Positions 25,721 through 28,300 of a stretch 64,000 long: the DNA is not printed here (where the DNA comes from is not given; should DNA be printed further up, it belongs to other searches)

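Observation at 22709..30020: OpgG/D-family glucan protein paired with a giant membrane::GH94 phosphorylase fusion instead of OpgH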

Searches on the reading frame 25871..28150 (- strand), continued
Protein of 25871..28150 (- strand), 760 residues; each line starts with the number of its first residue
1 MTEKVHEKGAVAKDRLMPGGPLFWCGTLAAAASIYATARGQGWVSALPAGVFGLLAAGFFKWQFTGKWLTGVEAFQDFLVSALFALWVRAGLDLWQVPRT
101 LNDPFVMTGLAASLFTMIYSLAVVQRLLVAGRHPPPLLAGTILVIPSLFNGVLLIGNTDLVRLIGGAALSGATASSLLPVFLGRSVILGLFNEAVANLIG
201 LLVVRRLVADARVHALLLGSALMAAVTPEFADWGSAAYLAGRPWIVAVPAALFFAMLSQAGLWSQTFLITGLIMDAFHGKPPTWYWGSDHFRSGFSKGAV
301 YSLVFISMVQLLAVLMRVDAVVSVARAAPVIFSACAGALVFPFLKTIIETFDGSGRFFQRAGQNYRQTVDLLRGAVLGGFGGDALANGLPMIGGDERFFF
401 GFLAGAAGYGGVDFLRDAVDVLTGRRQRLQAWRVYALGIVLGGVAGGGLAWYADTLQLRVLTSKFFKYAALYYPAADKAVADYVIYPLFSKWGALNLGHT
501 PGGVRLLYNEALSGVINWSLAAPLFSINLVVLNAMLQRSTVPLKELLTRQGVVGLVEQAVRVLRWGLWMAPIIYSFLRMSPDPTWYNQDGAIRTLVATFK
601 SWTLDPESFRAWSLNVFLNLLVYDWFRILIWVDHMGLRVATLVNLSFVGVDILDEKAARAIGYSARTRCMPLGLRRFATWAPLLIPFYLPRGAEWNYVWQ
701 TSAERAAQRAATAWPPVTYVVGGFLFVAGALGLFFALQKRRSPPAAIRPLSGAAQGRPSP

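Call 62: search_protein_families(library=ncbifam, proteins=[L014:287-2413:-, L028:9573-11780:+, L016:1256-2572:-, L014:2836-4500:-, L014:8087-9715:+], max_evalue=0.001)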
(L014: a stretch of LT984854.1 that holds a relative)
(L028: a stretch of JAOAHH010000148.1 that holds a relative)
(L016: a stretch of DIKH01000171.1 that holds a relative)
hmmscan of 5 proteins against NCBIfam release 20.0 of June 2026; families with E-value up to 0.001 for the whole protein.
L014:287-2413:- (708 aa): 11 families
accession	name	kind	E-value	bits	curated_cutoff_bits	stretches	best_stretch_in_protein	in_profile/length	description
NF003958.0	PRK05454.2-1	equivalog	8e-273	906.8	419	1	16-707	7-702/704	glucans biosynthesis glucosyltransferase MdoH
NF003955.0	PRK05454.1-1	equivalog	8.4e-264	877.4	1037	1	8-701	126-832/855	glucans biosynthesis glucosyltransferase MdoH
NF003956.0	PRK05454.1-3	equivalog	1.9e-201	671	864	1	10-690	40-712/718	glucans biosynthesis glucosyltransferase MdoH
NF003960.0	PRK05454.2-3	equivalog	3.2e-179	597.5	829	1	10-616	52-648/659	glucans biosynthesis glucosyltransferase MdoH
NF003962.0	PRK05454.2-5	equivalog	1.8e-173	578.5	328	1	19-608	47-619/641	glucans biosynthesis glucosyltransferase MdoH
NF003957.0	PRK05454.1-4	equivalog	7.9e-145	483.7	1131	1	20-601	51-628/645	glucans biosynthesis glucosyltransferase MdoH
NF003959.0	PRK05454.2-2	equivalog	2e-133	445.9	550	1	27-611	12-577/599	glucans biosynthesis glucosyltransferase MdoH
NF003963.0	PRK05454.2-6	equivalog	1.5e-124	416.7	884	1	26-606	33-600/610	glucans biosynthesis glucosyltransferase MdoH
NF003961.0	PRK05454.2-4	equivalog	1.5e-118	397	583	1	28-606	37-611/643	glucans biosynthesis glucosyltransferase MdoH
TIGR03030.1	CelA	equivalog_domain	7.1e-07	27.6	699.1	1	50-395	78-410/714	UDP-forming cellulose synthase catalytic subunit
TIGR03937.1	PgaC_IcaA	equivalog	7e-05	21.9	422.3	0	209-261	125-177/407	poly-beta-1,6-N-acetyl-D-glucosamine synthase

L028:9573-11780:+ (735 aa): 11 families
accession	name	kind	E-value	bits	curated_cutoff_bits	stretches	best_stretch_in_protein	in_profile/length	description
NF003958.0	PRK05454.2-1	equivalog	2.4e-276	918.5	419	1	39-732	5-702/704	glucans biosynthesis glucosyltransferase MdoH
NF003955.0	PRK05454.1-1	equivalog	7.9e-268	890.7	1037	1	17-731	109-835/855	glucans biosynthesis glucosyltransferase MdoH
NF003956.0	PRK05454.1-3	equivalog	5.4e-204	679.4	864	1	46-717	50-714/718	glucans biosynthesis glucosyltransferase MdoH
NF003960.0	PRK05454.2-3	equivalog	2.7e-185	617.6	829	1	38-629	55-638/659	glucans biosynthesis glucosyltransferase MdoH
NF003962.0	PRK05454.2-5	equivalog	8e-173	576.4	328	1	50-625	53-611/641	glucans biosynthesis glucosyltransferase MdoH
NF003957.0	PRK05454.1-4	equivalog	5.2e-153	510.7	1131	1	51-630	57-632/645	glucans biosynthesis glucosyltransferase MdoH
NF003959.0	PRK05454.2-2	equivalog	6.5e-136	454.1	550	1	65-634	25-575/599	glucans biosynthesis glucosyltransferase MdoH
NF003963.0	PRK05454.2-6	equivalog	3.1e-134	448.7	884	1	50-630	34-599/610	glucans biosynthesis glucosyltransferase MdoH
NF003961.0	PRK05454.2-4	equivalog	4.4e-121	405.3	583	1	64-646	44-626/643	glucans biosynthesis glucosyltransferase MdoH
TIGR03030.1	CelA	equivalog_domain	9.2e-12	43.8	699.1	1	80-435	83-425/714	UDP-forming cellulose synthase catalytic subunit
TIGR03937.1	PgaC_IcaA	equivalog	3.3e-05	23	422.3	0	234-286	125-177/407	poly-beta-1,6-N-acetyl-D-glucosamine synthase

L016:1256-2572:- (438 aa): 10 families
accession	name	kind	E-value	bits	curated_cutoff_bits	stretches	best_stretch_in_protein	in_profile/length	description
NF003958.0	PRK05454.2-1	equivalog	2.1e-127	426.1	419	1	16-314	7-308/704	glucans biosynthesis glucosyltransferase MdoH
NF003955.0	PRK05454.1-1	equivalog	5.3e-122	408.3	1037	1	12-310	130-449/855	glucans biosynthesis glucosyltransferase MdoH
NF003956.0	PRK05454.1-3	equivalog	6.1e-101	338.7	864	1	15-315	45-336/718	glucans biosynthesis glucosyltransferase MdoH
NF003960.0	PRK05454.2-3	equivalog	2.2e-99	333.7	829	1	13-309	55-354/659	glucans biosynthesis glucosyltransferase MdoH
NF003962.0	PRK05454.2-5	equivalog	1.1e-87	295.1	328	1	21-314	49-336/641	glucans biosynthesis glucosyltransferase MdoH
NF003957.0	PRK05454.1-4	equivalog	5.3e-81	272.8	1131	1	26-315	57-343/645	glucans biosynthesis glucosyltransferase MdoH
NF003959.0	PRK05454.2-2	equivalog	1.7e-65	221.6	550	1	28-315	13-290/599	glucans biosynthesis glucosyltransferase MdoH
NF003963.0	PRK05454.2-6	equivalog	2.2e-64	218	884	1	27-314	36-323/610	glucans biosynthesis glucosyltransferase MdoH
NF003961.0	PRK05454.2-4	equivalog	2.5e-55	188.1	583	1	47-314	55-328/643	glucans biosynthesis glucosyltransferase MdoH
TIGR03030.1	CelA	equivalog_domain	0.00028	19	699.1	1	114-302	132-324/714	UDP-forming cellulose synthase catalytic subunit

L014:2836-4500:- (554 aa): 0 families

L014:8087-9715:+ (542 aa): 0 families

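Call 72: find_homologous_proteins(query=L014:287-2413:-, max_evalue=1e-100)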
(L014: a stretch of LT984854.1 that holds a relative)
Query L014:287-2413:- (708 aa): 7841 proteins with E <= 1e-100 among 8000 candidates; the best 120 are listed.
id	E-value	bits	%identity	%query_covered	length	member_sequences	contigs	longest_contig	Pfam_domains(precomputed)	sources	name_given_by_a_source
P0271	0.0e+0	1649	100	100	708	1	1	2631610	PF13632.13,PF00535.33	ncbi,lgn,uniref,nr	ncbi:glucan biosynthesis: glycosyl transferase [uncultured Desulfobacterium sp.]|uniref:Glucans bios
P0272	0.0e+0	1444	86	100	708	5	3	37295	PF13632.13,PF00535.33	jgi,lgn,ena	jgi:membrane glycosyltransferase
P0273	0.0e+0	1156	69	98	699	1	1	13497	PF13632.13,PF00535.33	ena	-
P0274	0.0e+0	1138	69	98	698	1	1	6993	PF13632.13,PF00535.33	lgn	-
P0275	0.0e+0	1086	67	98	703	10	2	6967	PF13632.13,PF00535.33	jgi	jgi:membrane glycosyltransferase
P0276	0.0e+0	1016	63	97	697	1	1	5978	PF13632.13,PF13506.14,PF13641.13,PF00535.33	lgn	-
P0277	0.0e+0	1014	63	95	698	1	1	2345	PF13632.13,PF13506.14,PF00535.33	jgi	-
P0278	0.0e+0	1014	63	97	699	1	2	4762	PF13632.13,PF13506.14,PF00535.33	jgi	-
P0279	0.0e+0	1014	63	97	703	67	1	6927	PF13632.13,PF13506.14,PF13641.13,PF00535.33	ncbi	-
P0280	0.0e+0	1012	63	97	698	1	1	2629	PF13632.13,PF13506.14,PF13641.13,PF00535.33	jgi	jgi:membrane glycosyltransferase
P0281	0.0e+0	1011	63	97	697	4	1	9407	PF13632.13,PF13506.14,PF13641.13,PF00535.33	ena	-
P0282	0.0e+0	1011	63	97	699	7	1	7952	PF13632.13,PF13506.14,PF00535.33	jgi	jgi:membrane glycosyltransferase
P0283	0.0e+0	1011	63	97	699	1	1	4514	PF13632.13,PF13506.14,PF00535.33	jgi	-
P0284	0.0e+0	1011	63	97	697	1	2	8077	PF13632.13,PF13506.14,PF00535.33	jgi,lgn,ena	jgi:membrane glycosyltransferase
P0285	2.4e-298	1010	63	97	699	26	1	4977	PF13632.13,PF13506.14,PF13641.13,PF00535.33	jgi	-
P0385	2.2e-258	877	55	98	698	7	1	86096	PF13632.13,PF00535.33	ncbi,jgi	ncbi:MAG: glucans biosynthesis glucosyltransferase MdoH [Desulfobacterales bacterium]|jgi:membrane g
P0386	2.9e-258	877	55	98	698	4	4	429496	PF13632.13,PF13506.14,PF00535.33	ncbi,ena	ncbi:MAG: glucans biosynthesis glucosyltransferase MdoH [Desulfobacterales bacterium]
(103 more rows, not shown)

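Call 73: find_encoding_contigs(protein=P0386, flank=8000, max_places=6)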
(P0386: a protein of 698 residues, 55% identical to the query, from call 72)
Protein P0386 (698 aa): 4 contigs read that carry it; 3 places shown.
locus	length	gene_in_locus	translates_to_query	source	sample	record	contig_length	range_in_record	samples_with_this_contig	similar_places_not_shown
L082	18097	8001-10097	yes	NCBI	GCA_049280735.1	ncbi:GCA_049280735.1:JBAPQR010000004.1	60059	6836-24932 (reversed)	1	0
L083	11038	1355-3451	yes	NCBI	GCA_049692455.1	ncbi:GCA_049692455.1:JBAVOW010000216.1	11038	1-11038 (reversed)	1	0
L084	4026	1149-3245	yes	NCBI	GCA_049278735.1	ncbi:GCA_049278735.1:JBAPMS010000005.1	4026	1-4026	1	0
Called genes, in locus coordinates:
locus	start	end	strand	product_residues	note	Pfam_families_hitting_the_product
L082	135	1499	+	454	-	PF03975:CheD, PF08668:HDOD, PF01966:HD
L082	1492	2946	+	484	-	PF12390:Se-cys_synth_N (weak), PF03841:SelA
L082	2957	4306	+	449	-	PF13174:TPR_6 (faint), PF13428:TPR_14 (faint), PF21033:RMD1-3 (faint), PF07719:TPR_2 (weak), PF13424:TPR_12 (weak), PF13414:TPR_11, PF13432:TPR_16, PF14559:TPR_19 (weak), +5 more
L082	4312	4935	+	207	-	PF13580:SIS_2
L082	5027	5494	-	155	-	-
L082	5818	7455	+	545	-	PF04349:MdoG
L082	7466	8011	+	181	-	-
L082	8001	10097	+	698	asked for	PF00535:Glycos_transf_2, PF13506:Glyco_transf_21 (weak), PF13632:Glyco_trans_2_3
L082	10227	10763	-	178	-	PF04893:Yip1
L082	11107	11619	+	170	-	PF00989:PAS (weak), PF08448:PAS_4 (faint), PF13426:PAS_9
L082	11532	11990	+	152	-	PF02028:BCCT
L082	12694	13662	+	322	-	-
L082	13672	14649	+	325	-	-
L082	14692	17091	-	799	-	PF24861:SUS_N (faint), PF24862:SUS_EPBD, PF00862:GT-B_Sucrose_synth, PF00534:Glycos_transf_1, PF13692:Glyco_trans_1_4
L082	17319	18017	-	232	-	PF04366:Ysc84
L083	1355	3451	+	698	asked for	PF00535:Glycos_transf_2, PF13506:Glyco_transf_21 (weak), PF13632:Glyco_trans_2_3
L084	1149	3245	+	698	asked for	PF00535:Glycos_transf_2, PF13506:Glyco_transf_21 (weak), PF13632:Glyco_trans_2_3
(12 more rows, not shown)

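Call 74: find_encoding_contigs(protein=P0385, flank=8000, max_places=6)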
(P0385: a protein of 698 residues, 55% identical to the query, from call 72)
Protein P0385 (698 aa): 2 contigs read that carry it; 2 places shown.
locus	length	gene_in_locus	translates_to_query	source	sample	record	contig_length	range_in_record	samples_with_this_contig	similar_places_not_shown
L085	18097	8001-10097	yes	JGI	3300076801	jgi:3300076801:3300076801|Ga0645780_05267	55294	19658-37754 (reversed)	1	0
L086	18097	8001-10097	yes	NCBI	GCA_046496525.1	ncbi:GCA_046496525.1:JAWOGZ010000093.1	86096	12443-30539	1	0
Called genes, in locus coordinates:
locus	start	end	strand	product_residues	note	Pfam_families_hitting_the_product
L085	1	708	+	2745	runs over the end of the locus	-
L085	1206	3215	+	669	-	-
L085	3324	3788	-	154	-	-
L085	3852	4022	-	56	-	-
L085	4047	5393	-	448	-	PF00501:AMP-binding (faint), PF14535:AMP-binding_C_2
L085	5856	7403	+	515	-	PF04349:MdoG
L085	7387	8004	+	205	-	-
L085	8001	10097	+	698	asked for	PF00535:Glycos_transf_2, PF13632:Glyco_trans_2_3 (weak)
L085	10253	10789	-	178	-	PF04893:Yip1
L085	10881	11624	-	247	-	PF04366:Ysc84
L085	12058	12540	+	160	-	PF01250:Ribosomal_S6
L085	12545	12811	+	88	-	PF01084:Ribosomal_S18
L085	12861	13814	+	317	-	PF09991:DUF2232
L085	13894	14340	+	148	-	PF01281:Ribosomal_L9_N, PF03948:Ribosomal_L9_C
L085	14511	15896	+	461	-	PF00772:DnaB, PF06745:ATPase (faint), PF03796:DnaB_C, PF13481:AAA_25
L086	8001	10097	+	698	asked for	PF00535:Glycos_transf_2, PF13632:Glyco_trans_2_3 (weak)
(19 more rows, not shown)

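Call 84: search_protein_families(library=pfam, proteins=[window:25901-28150:-], max_evalue=10)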
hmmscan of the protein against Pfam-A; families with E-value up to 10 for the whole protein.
window:25901-28150:- (750 aa): 0 families

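Call 85: search_dna_similar(query=window:25901-28150:-, collection=plasmids, mode=protein, max_evalue=1e-10, max_rows=15)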
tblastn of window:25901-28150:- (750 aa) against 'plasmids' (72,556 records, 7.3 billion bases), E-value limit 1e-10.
Records with a match: 3; places in all: 3; records where one place covers at least 80% of the query: 2.
Best place of each record, by identity: <60% 3.
By first word of the organism name: Paludisphaera 1; Aquisphaera 1; Planctomyces 1.
By predicted mobility (MOB-suite, as given by PLSDB): non-mobilizable 3.
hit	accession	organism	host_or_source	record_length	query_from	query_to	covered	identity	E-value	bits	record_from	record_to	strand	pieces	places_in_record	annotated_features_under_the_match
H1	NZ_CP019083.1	Paludisphaera borealis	-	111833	42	699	88%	41.8%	2e-112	383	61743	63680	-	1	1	hypothetical protein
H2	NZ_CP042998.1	Aquisphaera giovannonii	-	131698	61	699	85%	40.2%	2e-106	365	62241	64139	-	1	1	hypothetical protein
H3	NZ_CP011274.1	Planctomyces sp. SH-PL62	cell culture,sugar beet rhizosphere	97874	181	699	69%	44.7%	9e-101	348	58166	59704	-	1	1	hypothetical protein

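Call 86: get_annotated_region(hit=H1, flank=12000)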
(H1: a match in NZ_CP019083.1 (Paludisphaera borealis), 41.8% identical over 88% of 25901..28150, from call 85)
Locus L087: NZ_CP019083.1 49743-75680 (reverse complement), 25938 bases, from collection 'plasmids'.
description: Paludisphaera borealis strain PX4 plasmid PALBO1, complete sequence
organism: Paludisphaera borealis (NCBI taxid 1387353)
taxonomy: Bacteria; Planctomycetota; Planctomycetia; Isosphaerales; Isosphaeraceae; Paludisphaera; Paludisphaera borealis
host: -; source: -; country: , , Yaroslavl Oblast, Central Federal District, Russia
typing (MOB-suite, as given by PLSDB): non-mobilizable; replicon rep_cluster_171
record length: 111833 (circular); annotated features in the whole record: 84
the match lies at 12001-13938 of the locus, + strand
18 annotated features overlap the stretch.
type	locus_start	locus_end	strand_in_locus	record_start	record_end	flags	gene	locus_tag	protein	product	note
CDS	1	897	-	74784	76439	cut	ctaD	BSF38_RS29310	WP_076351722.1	cytochrome c oxidase subunit I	-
CDS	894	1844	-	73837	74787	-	coxB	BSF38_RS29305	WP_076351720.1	cytochrome c oxidase subunit II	-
CDS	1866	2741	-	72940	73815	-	-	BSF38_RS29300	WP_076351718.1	SCO family protein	-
CDS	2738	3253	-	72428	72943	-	-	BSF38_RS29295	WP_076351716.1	hypothetical protein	-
CDS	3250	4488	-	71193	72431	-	-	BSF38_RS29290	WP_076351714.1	hypothetical protein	-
CDS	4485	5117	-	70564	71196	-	-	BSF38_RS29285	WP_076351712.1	cytochrome c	-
CDS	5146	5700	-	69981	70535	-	-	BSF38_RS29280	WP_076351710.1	DUF3341 domain-containing protein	-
CDS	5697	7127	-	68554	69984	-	nrfD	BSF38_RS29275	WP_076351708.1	NrfD/PsrC family molybdoenzyme membrane anchor subunit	-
CDS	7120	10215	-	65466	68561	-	-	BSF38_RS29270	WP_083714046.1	TAT-variant-translocated molybdopterin oxidoreductase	-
CDS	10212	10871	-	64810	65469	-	-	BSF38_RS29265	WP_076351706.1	cytochrome c3 family protein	-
CDS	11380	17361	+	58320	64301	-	-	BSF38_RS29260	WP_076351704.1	hypothetical protein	-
CDS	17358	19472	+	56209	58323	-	-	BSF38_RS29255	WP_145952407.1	hypothetical protein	-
CDS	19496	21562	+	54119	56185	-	-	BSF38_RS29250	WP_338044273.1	prolyl oligopeptidase family serine peptidase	GO:0006508 - proteolysis [Evidence IEA]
CDS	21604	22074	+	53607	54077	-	-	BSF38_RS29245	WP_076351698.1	nuclear transport factor 2 family protein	-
CDS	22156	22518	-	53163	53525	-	-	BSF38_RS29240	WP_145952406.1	hypothetical protein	-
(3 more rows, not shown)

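Call 87: search_solved_structures(query=L087:17358-19472:+, max_evalue=0.01)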
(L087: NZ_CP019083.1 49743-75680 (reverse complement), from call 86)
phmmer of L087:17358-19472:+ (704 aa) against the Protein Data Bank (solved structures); distinct sequences matched with E-value up to 0.01: 1.
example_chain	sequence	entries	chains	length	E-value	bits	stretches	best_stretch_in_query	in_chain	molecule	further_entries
8xuj_A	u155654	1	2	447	8.3e-05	24.2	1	254-452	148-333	Membrane protein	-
